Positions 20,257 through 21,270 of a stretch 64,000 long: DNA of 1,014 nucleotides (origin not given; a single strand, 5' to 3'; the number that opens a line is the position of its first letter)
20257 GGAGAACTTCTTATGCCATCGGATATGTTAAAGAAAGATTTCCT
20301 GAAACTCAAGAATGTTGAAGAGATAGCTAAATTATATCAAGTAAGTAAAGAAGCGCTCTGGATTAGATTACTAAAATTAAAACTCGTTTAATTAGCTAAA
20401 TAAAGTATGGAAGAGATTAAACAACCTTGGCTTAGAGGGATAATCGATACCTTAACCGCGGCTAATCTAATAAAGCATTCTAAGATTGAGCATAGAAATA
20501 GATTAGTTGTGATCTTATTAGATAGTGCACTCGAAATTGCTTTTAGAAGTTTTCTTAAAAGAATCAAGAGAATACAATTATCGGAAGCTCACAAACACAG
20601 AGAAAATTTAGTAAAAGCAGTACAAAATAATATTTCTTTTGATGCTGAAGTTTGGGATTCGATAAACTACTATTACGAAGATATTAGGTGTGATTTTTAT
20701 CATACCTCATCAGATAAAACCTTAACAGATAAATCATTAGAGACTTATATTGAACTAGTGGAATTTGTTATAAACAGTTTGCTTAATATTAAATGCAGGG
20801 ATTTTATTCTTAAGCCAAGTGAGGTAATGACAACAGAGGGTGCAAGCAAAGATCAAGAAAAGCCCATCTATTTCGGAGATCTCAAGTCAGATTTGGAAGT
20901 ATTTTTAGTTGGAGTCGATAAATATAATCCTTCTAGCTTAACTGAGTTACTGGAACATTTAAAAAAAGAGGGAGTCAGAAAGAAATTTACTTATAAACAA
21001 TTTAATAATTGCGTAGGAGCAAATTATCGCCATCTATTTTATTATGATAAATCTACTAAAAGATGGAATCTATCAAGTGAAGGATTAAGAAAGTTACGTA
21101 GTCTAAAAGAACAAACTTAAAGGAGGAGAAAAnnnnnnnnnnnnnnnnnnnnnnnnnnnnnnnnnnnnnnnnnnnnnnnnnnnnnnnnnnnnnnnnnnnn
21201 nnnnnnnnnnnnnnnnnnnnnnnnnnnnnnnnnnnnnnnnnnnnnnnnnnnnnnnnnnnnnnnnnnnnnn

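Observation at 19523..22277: XRE/ImmA-controlled five-gene operon with three orphan proteins inside a tRNA-flanked accessory island: candidate uncharacterised defense or conflict system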

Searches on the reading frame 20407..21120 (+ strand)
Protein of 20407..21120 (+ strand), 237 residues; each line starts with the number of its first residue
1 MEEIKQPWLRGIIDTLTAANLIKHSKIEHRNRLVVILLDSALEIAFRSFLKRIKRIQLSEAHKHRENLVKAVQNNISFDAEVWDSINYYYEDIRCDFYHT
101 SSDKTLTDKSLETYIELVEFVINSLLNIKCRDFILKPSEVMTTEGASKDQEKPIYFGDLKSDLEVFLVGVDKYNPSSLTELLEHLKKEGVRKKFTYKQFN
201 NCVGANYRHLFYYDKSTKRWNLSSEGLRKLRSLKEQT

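Call 4: search_protein_families(library=pfam, proteins=[window:20407-21120:+], max_evalue=0.1)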
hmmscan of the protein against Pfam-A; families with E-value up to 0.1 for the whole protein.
window:20407-21120:+ (237 aa): 0 families

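Call 5: search_protein_families(library=padloc, proteins=[window:20407-21120:+], max_evalue=0.1)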
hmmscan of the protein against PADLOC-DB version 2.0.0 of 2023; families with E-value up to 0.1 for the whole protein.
window:20407-21120:+ (237 aa): 1 family
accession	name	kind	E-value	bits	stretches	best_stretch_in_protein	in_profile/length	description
PDLC04076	SIR2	-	0.025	11.8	1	13-87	62-134/406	-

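Call 6: search_protein_families(library=phrogs, proteins=[window:20407-21120:+], max_evalue=0.1)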
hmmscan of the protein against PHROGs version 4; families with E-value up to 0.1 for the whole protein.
window:20407-21120:+ (237 aa): 0 families

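Call 7: search_protein_families(library=ncbifam, proteins=[window:20407-21120:+], max_evalue=0.1)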
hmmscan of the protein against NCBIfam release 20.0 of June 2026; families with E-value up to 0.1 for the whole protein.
window:20407-21120:+ (237 aa): 0 families

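Call 8: find_homologous_proteins(query=window:20407-21120:+)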
Query window:20407-21120:+ (237 aa): 27 proteins with E <= 0.001 among 402 candidates.
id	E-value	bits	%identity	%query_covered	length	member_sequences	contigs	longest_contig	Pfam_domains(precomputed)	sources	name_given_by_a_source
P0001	1.0e-152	524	100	100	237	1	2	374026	-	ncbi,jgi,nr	ncbi:MAG: hypothetical protein C4533_05910 [Candidatus Omnitrophota bacterium]|jgi:hypothetical prot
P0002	8.5e-111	387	74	100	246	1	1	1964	-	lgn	-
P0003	1.7e-109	383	73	100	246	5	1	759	-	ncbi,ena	-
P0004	3.8e-107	375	72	100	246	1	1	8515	-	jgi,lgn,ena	-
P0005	8.1e-107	374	73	100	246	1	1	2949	-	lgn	-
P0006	1.5e-105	370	68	100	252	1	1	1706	-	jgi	jgi:hypothetical protein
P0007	3.5e-53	199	45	97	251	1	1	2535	-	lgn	-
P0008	1.2e-51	194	43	98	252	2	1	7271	-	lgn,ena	-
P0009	2.0e-51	193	45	97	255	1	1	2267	-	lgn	-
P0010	4.7e-51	192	41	98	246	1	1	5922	-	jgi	jgi:hypothetical protein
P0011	8.0e-50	188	44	96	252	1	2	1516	-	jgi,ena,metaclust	metaclust:\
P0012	4.0e-49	185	44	96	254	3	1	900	-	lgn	-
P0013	1.3e-48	184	42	96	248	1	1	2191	-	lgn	-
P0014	2.1e-48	183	42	97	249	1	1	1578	-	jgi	-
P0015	1.9e-47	180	43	97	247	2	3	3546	-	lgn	-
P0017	6.6e-47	178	42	97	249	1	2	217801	-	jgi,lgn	jgi:hypothetical protein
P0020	6.8e-46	175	42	97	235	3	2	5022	-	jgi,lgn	jgi:hypothetical protein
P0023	7.0e-45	171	40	99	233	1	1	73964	-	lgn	-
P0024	9.0e-45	171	42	96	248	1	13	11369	-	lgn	-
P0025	2.4e-41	160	38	100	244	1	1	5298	-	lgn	-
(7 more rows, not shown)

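Call 12: find_encoding_contigs(protein=P0017, flank=8000, max_places=3)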
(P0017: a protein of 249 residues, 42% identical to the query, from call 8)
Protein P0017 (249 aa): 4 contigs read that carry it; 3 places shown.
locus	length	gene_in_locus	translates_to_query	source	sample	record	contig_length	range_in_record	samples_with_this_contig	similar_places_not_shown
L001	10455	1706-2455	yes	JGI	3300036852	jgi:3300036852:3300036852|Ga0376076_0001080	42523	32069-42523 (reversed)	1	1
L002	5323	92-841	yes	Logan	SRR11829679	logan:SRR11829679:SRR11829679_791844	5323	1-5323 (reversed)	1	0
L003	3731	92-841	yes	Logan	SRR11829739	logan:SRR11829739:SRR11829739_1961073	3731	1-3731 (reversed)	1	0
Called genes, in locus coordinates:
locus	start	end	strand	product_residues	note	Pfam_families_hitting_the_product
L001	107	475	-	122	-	-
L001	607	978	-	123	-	-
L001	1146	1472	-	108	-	-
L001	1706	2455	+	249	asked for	-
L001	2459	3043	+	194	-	-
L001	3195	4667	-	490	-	PF00171:Aldedh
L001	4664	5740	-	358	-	PF06089:Asparaginase_II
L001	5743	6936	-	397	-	PF00296:Bac_luciferase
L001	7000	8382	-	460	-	PF13609:Porin_4 (faint), PF03349:Toluene_X (weak)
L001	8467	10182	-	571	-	PF00587:tRNA-synt_2b, PF04073:tRNA_edit, PF03129:HGTP_anticodon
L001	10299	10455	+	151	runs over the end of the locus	-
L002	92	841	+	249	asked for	-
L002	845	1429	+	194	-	-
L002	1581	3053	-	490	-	PF00171:Aldedh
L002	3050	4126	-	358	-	PF06089:Asparaginase_II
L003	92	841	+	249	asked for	-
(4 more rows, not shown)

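Call 13: find_encoding_contigs(protein=P0023, flank=8000, max_places=3)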
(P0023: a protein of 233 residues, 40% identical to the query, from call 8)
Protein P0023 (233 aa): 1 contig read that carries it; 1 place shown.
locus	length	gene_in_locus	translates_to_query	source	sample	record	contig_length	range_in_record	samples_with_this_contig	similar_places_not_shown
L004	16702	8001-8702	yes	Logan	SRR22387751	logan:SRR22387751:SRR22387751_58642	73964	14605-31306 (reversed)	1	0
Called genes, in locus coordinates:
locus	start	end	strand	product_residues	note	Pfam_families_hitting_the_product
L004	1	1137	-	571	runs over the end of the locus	PF00931:NB-ARC (faint), PF02367:TsaE (faint), PF06745:ATPase (faint), PF13476:AAA_23 (faint), PF00005:ABC_tran, PF02463:SMC_N (faint), PF13173:AAA_14 (faint), PF00005:ABC_tran, +6 more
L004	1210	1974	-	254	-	-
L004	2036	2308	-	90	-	-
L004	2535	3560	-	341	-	PF02729:OTCace_N, PF00185:OTCace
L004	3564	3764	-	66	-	-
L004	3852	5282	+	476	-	PF07992:Pyr_redox_2, PF13434:Lys_Orn_oxgnase (faint), PF00070:Pyr_redox, PF02852:Pyr_redox_dim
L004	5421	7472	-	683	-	PF02463:SMC_N (faint), PF13175:AAA_15, PF13304:AAA_21, PF20469:OLD-like_TOPRIM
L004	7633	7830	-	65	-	-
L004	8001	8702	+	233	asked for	-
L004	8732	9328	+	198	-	-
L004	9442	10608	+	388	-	PF02899:Phage_int_SAM_1 (faint), PF13495:Phage_int_SAM_4 (weak), PF00589:Phage_integrase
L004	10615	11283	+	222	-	-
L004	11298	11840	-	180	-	-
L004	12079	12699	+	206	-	-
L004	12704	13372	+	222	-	PF00702:Hydrolase, PF12710:HAD, PF13419:HAD_2, PF13242:Hydrolase_like (weak)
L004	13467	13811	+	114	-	-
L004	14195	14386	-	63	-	-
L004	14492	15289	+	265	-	-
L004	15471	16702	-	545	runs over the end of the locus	-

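Call 14: find_encoding_contigs(protein=P0004, flank=8000, max_places=3)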
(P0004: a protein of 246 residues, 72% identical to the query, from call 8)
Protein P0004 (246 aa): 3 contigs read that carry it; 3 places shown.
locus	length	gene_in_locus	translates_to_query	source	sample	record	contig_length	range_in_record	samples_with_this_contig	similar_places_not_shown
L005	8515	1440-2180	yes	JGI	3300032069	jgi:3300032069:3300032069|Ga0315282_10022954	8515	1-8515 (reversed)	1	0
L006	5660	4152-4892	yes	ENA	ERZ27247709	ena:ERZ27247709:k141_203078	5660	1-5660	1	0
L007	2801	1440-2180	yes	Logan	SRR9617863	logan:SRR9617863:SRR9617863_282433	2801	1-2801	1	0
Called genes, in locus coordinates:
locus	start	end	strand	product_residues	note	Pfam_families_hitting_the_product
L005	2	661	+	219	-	?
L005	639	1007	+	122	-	-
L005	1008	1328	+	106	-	-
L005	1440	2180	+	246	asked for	-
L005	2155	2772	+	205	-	-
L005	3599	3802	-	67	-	-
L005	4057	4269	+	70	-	PF12844:HTH_19, PF13560:HTH_31, PF13443:HTH_26, PF01381:HTH_3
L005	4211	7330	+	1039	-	PF02384:N6_Mtase (weak), PF07669:Eco57I (weak), PF18135:Type_ISP_C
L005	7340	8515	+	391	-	PF01381:HTH_3, PF06114:Peptidase_M78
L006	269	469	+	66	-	PF12844:HTH_19, PF13560:HTH_31, PF13443:HTH_26, PF01381:HTH_3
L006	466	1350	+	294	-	-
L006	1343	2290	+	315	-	PF01555:N6_N4_Mtase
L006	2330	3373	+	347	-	PF01972:SDH_protease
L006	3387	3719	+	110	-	-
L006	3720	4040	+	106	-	-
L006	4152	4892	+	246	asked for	-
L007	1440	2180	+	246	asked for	-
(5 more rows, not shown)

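Call 18: find_encoding_contigs(protein=P0024, flank=8000, max_places=4)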
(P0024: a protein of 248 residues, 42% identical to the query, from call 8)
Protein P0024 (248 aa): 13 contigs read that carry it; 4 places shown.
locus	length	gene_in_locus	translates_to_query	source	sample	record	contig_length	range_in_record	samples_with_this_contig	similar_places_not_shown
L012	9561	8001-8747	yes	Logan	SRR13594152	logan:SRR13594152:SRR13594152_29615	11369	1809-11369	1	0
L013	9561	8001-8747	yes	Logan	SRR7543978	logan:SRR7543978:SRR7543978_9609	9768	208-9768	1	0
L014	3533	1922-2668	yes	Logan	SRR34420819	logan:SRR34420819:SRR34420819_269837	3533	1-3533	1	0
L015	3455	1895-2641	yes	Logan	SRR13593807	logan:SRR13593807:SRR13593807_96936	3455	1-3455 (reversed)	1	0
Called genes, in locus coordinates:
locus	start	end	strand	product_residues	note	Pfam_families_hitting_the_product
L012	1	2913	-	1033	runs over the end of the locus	PF00873:ACR_tran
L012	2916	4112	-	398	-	PF25919:BSH_CusB (faint), PF25917:BSH_RND, PF25973:BSH_CzcB, PF25893:HH_CzcB (weak), PF25954:Beta-barrel_RND_2, PF25967:RND-MFP_C (weak), PF25989:YknX_C, PF25975:CzcB_C, +2 more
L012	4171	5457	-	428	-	PF02321:OEP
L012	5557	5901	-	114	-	-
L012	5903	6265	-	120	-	PF01022:HTH_5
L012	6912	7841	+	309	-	PF23023:Anti-Pycsar_Apyc1, PF00753:Lactamase_B, PF12706:Lactamase_B_2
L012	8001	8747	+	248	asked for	-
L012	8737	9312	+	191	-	-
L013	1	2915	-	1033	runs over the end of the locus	PF00873:ACR_tran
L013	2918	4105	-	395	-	PF25917:BSH_RND, PF25973:BSH_CzcB, PF25984:BSH_YknX (faint), PF25893:HH_CzcB (weak), PF25954:Beta-barrel_RND_2, PF25967:RND-MFP_C (weak), PF25989:YknX_C, PF25975:CzcB_C, +1 more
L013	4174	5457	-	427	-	PF02321:OEP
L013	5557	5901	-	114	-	-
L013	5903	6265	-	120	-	PF01022:HTH_5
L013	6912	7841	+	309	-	PF23023:Anti-Pycsar_Apyc1, PF00753:Lactamase_B, PF12706:Lactamase_B_2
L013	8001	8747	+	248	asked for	-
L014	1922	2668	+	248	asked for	-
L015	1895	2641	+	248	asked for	-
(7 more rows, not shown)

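Call 22: search_solved_structures(query=A1, max_evalue=10, show_alignments=2)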
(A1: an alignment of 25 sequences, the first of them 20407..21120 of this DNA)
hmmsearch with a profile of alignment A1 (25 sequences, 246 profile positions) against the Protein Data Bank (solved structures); distinct sequences matched with E-value up to 10: 0.

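Call 28: search_protein_families(library=pfam, alignment_id=A1, max_evalue=10)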
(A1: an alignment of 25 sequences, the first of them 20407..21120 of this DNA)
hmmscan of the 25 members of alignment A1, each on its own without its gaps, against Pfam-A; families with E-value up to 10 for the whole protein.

A. member 1, window:20407-21120:+ (237 aa): 0 families

B. families by the number of members that match (of 25 scanned): 19 families
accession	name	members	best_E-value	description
PF18863.6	AbiJ_NTD4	4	0.011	AbiJ N-terminal domain 4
PF04381.17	RdgC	2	0.007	Putative exonuclease, RdgC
PF21428.2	Gp7_helical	2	0.025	Baseplate wedge protein gp7, helical domain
PF08823.16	PG_binding_2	2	0.05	Putative peptidoglycan binding domain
PF01432.26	Peptidase_M3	1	0.0096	Peptidase family M3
PF20989.3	Sarcoglycan_2_C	1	0.026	Sarcoglycan alpha/epsilon second domain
PF06489.16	Orthopox_A49R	1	0.031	Orthopoxvirus A49R protein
PF13565.12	HTH_32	1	0.043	Homeodomain-like domain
PF08157.16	NUC129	1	0.053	NUC129 domain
PF12039.13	DUF3525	1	0.07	Protein of unknown function (DUF3525)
PF01629.22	DUF22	1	0.1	Domain of unknown function DUF22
PF21228.3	RuBisCO_activase_AAA_helical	1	0.15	Ribulose bisphosphate carboxylase/oxygenase activase, AAA, helical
PF10303.14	DUF2408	1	0.15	Protein of unknown function (DUF2408)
PF08926.16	DUF1908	1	0.18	Domain of unknown function (DUF1908)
PF11654.13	NCE101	1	0.19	Non-classical export protein 1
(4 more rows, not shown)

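Call 30: predict_structure(alignment_id=A1)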
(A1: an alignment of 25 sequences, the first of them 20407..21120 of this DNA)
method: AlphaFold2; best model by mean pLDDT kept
length: 237 residues; sequences in the alignment: 25
mean_pLDDT: 86.5   pTM: 0.59
mean pLDDT of the five models: 86.5, 85.7, 85.2, 85.2, 83.7
residues with pLDDT >= 90: 127; 70-90: 87; 50-70: 14; < 50: 9
segments of 3 or more residues with pLDDT < 50: 143-150
pLDDT, mean of each block of 10 residues (from residue 1): 70 93 89 94 96 92 90 96 93 79 79 95 94 84 45 76 92 92 89 88 86 91 90 81
secondary structure, 60 per line:
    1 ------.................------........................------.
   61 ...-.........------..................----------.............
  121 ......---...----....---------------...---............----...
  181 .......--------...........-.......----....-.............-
elements in order: H7-23 H30-53 H60-63 H65-73 H80-97 H108-126 H137-140 H162-173 H178-187 H196-206 E211-214 E219-222 H224-236

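Call 34: search_protein_families(library=pfam, proteins=[L005:639-1007:+, L005:1008-1328:+, L004:10615-11283:+], max_evalue=0.01)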
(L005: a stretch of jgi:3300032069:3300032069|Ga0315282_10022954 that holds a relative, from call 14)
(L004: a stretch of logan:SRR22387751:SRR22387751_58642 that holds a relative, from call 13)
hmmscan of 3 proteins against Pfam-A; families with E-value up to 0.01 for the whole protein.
L005:639-1007:+ (122 aa): 0 families

L005:1008-1328:+ (106 aa): 0 families

L004:10615-11283:+ (222 aa): 0 families

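Call 36: find_related_loci(query=A1, collection=genome_contigs, flank=10000)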
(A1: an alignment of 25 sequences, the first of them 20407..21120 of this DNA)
Query A1 (237 aa) in genome_contigs; peptide patterns used: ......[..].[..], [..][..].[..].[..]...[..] (x = any residue, [..] = any of these).
48 stretches matched a pattern; 9 encode a relative of the query (tblastn E <= 1e-3); 9 distinct loci.
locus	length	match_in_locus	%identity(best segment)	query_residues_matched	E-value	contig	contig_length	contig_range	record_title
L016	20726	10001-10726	40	2-236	2e-53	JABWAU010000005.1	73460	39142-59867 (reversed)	MAG: Anaerolineales bacterium isolate MAG_12 scaffold_256, whole genome shotgun sequence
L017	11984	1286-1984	42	3-230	2e-53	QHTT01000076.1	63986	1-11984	MAG: Gemmatimonadetes bacterium isolate AG45 14_1009_05_20cm_scaffold_224_curated, whole genome shotgun sequence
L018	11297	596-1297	40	2-231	7e-53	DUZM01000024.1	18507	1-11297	MAG TPA_asm: Candidatus Hydrogenedentota bacterium isolate MAG_17963_hgd_111 Ga0180437_10004982, whole genome shotgun se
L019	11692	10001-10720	38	4-236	4e-47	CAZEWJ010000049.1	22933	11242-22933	MAG TPA_asm: uncultured Ignavibacteriaceae bacterium isolate SRP136066_co1_204 genome assembly, contig: NODE_2008_length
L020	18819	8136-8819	37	6-237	1e-43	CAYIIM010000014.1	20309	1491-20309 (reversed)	MAG TPA_asm: uncultured Candidatus Saccharibacteria bacterium isolate ERP119705_co24_121 genome assembly, contig: NODE_2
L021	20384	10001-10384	36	5-128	8e-23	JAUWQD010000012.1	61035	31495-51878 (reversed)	MAG: Methanosarcinaceae archaeon isolate CSMAG_2493 CSMAG_2493_k141_264043_length_61035_cov_22.9895, whole genome shotgu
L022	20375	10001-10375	32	7-128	1e-13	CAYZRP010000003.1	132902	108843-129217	MAG TPA_asm: uncultured Anaerolineales bacterium isolate SRP298887_co1_48 genome assembly, contig: NODE_42_length_132902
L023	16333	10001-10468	27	7-169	2e-13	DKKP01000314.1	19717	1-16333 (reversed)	MAG TPA_asm: Anaerolineales bacterium UBA6663 UBA6663_contig_2753, whole genome shotgun sequence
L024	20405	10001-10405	26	5-131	3e-11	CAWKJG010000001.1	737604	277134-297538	MAG: uncultured Alphaproteobacteria bacterium isolate MFD01916.bin.1.10 genome assembly, contig: contig_11839, whole gen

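Call 37: find_related_loci(query=A1, collection=viral_contigs, flank=10000)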
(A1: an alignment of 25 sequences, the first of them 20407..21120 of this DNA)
Query A1 (237 aa) in viral_contigs; peptide patterns used: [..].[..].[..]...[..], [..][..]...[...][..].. (x = any residue, [..] = any of these).
43 stretches matched a pattern, but none encodes a relative of the query by tblastn (E <= 1e-3).

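Call 42: search_protein_families(library=pfam, proteins=[L021:8819-10399:+, L022:8813-10393:+, L024:8774-10408:+, L016:10656-11306:+, L018:1284-1901:+, L019:10686-11306:+, L020:8827-9414:+, L001:2459-3043:+, L004:8732-9328:+, L012:8737-9312:+], max_evalue=0.1)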
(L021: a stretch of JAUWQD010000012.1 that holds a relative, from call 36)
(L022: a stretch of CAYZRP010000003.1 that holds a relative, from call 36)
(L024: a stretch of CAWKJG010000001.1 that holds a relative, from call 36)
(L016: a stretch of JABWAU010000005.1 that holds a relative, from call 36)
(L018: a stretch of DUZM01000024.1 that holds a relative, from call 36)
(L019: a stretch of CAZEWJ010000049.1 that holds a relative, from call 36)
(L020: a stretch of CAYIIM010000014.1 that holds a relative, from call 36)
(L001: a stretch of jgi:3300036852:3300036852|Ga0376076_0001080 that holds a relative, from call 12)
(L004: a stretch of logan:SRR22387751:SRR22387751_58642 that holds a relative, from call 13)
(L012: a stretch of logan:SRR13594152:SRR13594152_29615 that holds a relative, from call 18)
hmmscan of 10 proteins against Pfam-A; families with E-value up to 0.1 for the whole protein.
L021:8819-10399:+ (526 aa): 2 families
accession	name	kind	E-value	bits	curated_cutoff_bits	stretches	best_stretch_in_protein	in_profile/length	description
PF13589.12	HATPase_c_3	-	9.7e-12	45.5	25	1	26-148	3-123/137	Histidine kinase-, DNA gyrase B-, and HSP90-like ATPase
PF02518.31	HATPase_c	-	8.1e-08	33.1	26.4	1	26-130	6-108/111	Histidine kinase-, DNA gyrase B-, and HSP90-like ATPase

L022:8813-10393:+ (526 aa): 4 families
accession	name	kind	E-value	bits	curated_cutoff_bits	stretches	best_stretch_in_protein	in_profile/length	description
PF13589.12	HATPase_c_3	-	5e-06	27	25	1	28-133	4-107/137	Histidine kinase-, DNA gyrase B-, and HSP90-like ATPase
PF18735.6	HEPN_RiboL-PSP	-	0.0021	18.4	28.4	1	427-519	101-186/191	RiboL-PSP-HEPN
PF02518.31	HATPase_c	-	0.007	17.2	26.4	1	29-103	8-75/111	Histidine kinase-, DNA gyrase B-, and HSP90-like ATPase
PF20185.3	DUF6548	-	0.017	15.4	27.3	1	475-509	47-84/164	Family of unknown function (DUF6548)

L024:8774-10408:+ (544 aa): 2 families
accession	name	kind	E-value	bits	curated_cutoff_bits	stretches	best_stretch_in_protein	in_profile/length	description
PF13589.12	HATPase_c_3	-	4e-06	27.3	25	1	44-169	2-125/137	Histidine kinase-, DNA gyrase B-, and HSP90-like ATPase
PF02518.31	HATPase_c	-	0.067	14.1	26.4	0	45-110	6-64/111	Histidine kinase-, DNA gyrase B-, and HSP90-like ATPase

L016:10656-11306:+ (216 aa): 0 families

L018:1284-1901:+ (205 aa): 0 families

L019:10686-11306:+ (206 aa): 2 families
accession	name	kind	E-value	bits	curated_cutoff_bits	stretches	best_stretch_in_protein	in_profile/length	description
PF08363.15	GbpC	-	0.03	14.4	27.2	1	159-195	103-139/307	Glucan-binding protein C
PF09022.15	Staphostatin_A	-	0.061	13.7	24.1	0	162-196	36-70/105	Staphostatin A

L020:8827-9414:+ (195 aa): 0 families

L001:2459-3043:+ (194 aa): 0 families

L004:8732-9328:+ (198 aa): 2 families
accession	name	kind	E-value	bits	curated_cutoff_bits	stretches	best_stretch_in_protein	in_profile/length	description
PF01291.22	LIF_OSM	-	0.024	15.2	23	1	23-58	54-89/162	LIF / OSM family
PF08696.17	Dna2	-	0.044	13.9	22.4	1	24-101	121-196/204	DNA replication factor Dna2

L012:8737-9312:+ (191 aa): 1 family
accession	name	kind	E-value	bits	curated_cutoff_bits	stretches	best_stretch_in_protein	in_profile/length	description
PF20008.5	DUF6429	-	0.0099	16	31.6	0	150-186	31-66/71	Domain of unknown function (DUF6429)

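Call 46: search_protein_representatives(alignment_id=A1)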
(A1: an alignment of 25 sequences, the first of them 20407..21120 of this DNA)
Query: 25 sequences, 246 profile positions. Proteins with E-value up to 0.001 (for the whole library): 356; up to 1e-10: 137; up to 1e-30: 33. The best 150 are listed.
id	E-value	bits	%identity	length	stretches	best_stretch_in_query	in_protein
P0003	3.1e-94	331.5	-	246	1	4-244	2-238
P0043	1.5e-86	306.3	-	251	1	4-244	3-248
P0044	3.4e-83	295.3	-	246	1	4-243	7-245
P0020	1.8e-82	292.9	-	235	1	5-244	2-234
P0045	1.6e-76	273.5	-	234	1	16-243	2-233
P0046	1.7e-70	253.7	-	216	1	40-244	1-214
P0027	8.8e-69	248.1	-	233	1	11-243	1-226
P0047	1.0e-66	241.3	-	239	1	4-240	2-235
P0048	1.3e-64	234.4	-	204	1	40-239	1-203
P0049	1.7e-63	230.8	-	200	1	55-243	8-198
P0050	2.3e-59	217.3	-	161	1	5-136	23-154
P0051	1.5e-57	211.3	-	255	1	3-241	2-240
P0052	8.4e-57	208.9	-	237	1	5-240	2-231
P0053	5.9e-55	202.8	-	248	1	5-240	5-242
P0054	3.0e-54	200.5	-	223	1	13-242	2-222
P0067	2.8e-33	131.8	-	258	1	4-130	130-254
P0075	4.2e-29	118.2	-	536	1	6-145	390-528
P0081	5.4e-24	101.4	-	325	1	6-133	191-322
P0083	1.9e-23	99.6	-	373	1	4-132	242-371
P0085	3.8e-23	98.7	-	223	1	6-133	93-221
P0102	2.4e-19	86.2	-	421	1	2-133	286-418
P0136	1.1e-15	74.2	-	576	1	5-135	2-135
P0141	3.2e-15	72.7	-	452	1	40-150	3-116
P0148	3.7e-14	69.2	-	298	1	3-151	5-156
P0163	8.3e-13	64.8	-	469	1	7-133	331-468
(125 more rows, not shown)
